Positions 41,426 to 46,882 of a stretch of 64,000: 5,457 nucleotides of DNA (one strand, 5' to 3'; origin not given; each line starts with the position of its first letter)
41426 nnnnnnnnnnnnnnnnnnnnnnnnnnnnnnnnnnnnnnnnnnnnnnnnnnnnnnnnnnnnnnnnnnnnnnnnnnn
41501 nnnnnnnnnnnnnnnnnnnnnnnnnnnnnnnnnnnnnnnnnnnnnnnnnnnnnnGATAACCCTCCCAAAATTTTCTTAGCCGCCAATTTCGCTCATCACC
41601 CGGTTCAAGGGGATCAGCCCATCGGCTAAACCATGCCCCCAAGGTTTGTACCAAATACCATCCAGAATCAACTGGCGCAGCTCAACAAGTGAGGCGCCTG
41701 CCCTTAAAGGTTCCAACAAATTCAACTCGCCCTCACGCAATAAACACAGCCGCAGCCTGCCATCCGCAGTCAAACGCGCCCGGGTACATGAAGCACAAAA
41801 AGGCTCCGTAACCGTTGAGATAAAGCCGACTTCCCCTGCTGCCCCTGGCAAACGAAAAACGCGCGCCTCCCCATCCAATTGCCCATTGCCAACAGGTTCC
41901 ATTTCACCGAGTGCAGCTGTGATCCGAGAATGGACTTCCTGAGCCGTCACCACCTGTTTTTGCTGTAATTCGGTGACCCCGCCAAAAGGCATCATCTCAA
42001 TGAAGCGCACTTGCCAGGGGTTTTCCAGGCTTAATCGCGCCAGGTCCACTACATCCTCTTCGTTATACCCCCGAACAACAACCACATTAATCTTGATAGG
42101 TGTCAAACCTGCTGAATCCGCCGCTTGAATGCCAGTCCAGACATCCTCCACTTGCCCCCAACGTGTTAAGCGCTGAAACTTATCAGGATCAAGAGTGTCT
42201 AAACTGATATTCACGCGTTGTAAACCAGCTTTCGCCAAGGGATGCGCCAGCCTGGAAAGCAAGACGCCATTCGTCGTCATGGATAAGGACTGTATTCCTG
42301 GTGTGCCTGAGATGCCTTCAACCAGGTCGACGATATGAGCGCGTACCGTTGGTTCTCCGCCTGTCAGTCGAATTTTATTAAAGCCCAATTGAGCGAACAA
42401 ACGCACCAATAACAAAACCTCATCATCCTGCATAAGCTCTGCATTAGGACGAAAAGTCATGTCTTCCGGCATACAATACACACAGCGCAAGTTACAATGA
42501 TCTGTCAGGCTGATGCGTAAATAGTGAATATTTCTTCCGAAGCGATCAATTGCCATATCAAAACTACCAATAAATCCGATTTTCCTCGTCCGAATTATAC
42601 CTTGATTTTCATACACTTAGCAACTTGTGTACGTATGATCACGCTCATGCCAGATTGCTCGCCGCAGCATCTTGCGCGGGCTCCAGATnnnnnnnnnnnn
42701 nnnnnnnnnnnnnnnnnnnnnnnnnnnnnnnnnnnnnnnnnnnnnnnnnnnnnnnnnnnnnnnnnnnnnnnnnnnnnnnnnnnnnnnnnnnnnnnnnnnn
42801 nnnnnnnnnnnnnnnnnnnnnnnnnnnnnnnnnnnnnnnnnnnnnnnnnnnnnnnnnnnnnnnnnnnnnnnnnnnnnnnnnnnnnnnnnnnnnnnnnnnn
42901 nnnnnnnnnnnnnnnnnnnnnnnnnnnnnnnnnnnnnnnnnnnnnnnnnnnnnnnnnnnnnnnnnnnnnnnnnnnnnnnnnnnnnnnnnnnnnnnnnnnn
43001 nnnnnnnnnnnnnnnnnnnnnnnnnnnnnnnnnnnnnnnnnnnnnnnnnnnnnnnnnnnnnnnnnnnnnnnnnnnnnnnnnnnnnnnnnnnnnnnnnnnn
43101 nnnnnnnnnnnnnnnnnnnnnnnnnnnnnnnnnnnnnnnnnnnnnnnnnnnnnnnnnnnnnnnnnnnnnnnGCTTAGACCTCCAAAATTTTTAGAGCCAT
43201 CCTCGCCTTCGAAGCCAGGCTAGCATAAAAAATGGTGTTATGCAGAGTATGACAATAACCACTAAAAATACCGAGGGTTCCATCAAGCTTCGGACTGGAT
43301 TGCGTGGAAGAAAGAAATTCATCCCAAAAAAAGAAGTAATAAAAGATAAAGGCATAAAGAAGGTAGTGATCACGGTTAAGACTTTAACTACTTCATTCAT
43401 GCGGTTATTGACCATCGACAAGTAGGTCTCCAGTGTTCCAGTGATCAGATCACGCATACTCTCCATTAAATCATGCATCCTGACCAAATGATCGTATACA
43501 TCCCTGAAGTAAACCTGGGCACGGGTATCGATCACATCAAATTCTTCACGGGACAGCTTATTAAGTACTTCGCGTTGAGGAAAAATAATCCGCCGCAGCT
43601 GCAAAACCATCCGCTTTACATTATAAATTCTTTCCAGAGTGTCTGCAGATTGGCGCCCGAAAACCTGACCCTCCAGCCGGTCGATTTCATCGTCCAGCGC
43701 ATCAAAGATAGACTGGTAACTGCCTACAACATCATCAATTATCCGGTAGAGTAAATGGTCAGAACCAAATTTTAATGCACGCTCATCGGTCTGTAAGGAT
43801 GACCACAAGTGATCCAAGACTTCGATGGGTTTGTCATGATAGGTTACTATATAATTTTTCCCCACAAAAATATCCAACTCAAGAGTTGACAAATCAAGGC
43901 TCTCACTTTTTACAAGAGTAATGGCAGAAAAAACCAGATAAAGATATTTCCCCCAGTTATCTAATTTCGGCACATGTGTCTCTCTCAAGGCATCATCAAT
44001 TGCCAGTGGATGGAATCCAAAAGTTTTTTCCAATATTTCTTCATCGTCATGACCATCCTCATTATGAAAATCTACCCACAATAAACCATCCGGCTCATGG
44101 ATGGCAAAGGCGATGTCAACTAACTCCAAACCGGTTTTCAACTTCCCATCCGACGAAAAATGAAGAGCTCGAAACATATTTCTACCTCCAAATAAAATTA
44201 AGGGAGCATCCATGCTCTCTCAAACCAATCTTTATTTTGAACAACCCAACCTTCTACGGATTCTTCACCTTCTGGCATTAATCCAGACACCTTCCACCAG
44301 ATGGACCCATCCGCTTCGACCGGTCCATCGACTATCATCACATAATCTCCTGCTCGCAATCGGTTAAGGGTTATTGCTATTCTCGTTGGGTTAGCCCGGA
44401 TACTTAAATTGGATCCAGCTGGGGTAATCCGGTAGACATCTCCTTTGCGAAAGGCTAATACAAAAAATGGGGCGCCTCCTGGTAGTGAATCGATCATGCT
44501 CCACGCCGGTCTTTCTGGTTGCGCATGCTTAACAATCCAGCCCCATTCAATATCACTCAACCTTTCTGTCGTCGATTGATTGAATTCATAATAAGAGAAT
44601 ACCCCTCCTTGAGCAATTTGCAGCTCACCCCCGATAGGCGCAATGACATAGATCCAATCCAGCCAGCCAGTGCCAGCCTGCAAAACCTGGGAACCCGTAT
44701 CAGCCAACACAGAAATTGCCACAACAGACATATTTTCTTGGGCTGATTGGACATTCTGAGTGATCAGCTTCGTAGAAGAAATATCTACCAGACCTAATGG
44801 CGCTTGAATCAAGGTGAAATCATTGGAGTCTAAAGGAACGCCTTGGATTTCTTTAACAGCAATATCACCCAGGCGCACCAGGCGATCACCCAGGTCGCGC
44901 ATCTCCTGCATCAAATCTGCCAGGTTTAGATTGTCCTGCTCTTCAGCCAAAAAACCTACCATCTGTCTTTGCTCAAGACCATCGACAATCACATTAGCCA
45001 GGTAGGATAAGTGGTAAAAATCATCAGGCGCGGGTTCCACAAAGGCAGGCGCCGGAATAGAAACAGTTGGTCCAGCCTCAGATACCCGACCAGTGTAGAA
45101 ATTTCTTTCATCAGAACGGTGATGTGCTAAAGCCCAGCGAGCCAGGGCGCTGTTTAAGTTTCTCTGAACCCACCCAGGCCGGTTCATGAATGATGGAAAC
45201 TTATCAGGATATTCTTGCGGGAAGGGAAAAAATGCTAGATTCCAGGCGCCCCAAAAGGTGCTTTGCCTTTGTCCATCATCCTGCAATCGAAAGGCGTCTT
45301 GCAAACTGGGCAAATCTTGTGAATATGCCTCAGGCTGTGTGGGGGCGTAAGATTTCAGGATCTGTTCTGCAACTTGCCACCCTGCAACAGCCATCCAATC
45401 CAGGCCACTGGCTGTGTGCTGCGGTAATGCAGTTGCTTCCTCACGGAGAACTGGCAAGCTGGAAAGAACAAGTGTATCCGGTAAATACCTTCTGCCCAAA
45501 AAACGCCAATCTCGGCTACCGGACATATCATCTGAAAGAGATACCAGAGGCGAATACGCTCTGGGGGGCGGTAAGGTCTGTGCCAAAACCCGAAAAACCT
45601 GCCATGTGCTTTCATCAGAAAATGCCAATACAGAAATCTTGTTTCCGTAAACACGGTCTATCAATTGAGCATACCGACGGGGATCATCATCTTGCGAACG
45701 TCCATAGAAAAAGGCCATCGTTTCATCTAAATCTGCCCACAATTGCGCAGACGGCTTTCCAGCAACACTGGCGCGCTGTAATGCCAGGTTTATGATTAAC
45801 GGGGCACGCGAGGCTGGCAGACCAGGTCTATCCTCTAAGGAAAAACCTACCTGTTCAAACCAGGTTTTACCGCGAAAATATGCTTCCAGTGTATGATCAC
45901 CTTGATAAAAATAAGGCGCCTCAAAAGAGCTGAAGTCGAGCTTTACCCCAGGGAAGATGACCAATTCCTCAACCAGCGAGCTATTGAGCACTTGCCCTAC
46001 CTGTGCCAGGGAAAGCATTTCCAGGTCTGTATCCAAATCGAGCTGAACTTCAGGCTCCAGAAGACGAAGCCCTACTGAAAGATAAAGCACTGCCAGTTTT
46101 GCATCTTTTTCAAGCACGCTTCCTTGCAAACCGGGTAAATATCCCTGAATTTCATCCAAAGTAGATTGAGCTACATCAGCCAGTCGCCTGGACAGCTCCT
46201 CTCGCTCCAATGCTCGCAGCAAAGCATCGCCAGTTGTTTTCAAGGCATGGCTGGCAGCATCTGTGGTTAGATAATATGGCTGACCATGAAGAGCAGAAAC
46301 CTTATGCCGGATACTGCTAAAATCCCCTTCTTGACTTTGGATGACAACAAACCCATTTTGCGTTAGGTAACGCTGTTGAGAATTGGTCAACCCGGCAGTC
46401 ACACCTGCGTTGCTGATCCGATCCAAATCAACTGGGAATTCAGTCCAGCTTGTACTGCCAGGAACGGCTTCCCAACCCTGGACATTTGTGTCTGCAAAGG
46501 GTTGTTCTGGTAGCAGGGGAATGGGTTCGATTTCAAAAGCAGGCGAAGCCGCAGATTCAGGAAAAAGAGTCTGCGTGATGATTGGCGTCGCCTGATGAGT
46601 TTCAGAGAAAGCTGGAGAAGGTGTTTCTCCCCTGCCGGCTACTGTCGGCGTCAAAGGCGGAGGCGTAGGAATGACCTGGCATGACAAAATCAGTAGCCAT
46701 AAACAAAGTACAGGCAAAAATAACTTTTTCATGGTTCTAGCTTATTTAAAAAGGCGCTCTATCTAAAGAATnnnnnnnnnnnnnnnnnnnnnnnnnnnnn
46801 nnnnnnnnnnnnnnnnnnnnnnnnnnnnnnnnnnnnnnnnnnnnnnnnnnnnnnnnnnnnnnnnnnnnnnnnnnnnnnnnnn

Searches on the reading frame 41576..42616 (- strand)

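Call 24: search_protein_families(library=pfam, proteins=[window:41576-42616:-], max_evalue=0.0001)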
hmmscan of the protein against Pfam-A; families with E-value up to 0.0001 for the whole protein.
window:41576-42616:- (346 aa): 3 families
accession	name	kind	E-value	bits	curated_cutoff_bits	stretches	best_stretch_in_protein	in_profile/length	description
PF04055.27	Radical_SAM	-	2.6e-33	116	29.5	1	35-195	1-165/166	Radical SAM superfamily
PF06463.18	Mob_synth_C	-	1.2e-32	113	37.4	1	202-328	2-126/128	Molybdenum Cofactor Synthesis C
PF13353.11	Fer4_12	-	4.9e-05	24.1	22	1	39-140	13-114/137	4Fe-4S single cluster domain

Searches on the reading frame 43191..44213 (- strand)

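Call 24: search_protein_families(library=pfam, proteins=[window:43191-44213:-], max_evalue=0.0001)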
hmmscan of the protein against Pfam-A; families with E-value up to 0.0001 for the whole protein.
window:43191-44213:- (340 aa): 1 family
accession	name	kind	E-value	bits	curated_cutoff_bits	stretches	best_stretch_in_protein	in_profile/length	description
PF01544.23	CorA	-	1.5e-67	228.5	27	1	43-335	3-291/292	CorA-like Mg2+ transporter protein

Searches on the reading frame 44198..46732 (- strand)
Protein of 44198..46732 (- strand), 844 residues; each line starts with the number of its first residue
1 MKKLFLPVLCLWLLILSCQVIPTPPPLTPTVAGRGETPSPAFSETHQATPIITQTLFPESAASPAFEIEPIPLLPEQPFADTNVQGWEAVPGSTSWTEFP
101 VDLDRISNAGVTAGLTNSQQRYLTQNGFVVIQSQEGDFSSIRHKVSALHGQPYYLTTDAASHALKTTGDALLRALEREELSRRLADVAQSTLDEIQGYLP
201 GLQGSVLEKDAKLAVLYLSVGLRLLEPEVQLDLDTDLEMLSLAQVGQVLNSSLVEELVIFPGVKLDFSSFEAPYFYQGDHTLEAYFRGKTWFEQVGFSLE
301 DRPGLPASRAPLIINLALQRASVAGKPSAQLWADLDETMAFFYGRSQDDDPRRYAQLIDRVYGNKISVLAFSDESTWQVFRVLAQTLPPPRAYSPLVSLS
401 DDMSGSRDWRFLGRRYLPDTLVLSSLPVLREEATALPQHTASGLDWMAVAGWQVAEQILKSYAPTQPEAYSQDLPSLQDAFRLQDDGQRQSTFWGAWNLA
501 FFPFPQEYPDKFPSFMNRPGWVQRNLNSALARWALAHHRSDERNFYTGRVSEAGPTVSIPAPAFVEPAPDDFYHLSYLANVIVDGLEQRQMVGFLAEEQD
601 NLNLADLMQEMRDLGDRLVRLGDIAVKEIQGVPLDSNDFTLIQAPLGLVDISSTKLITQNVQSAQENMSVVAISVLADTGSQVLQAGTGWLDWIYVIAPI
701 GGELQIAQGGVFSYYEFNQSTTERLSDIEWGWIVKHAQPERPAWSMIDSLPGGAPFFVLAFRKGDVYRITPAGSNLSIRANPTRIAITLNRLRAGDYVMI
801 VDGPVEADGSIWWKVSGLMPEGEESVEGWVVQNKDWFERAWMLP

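Call 24: search_protein_families(library=pfam, proteins=[window:44198-46732:-], max_evalue=0.0001)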
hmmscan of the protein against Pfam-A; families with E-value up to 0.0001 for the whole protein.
window:44198-46732:- (844 aa): 1 family
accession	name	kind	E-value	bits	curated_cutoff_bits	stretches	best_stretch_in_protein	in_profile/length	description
PF11369.13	DUF3160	-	1.3e-89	301.9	25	1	117-744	2-631/632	Protein of unknown function (DUF3160)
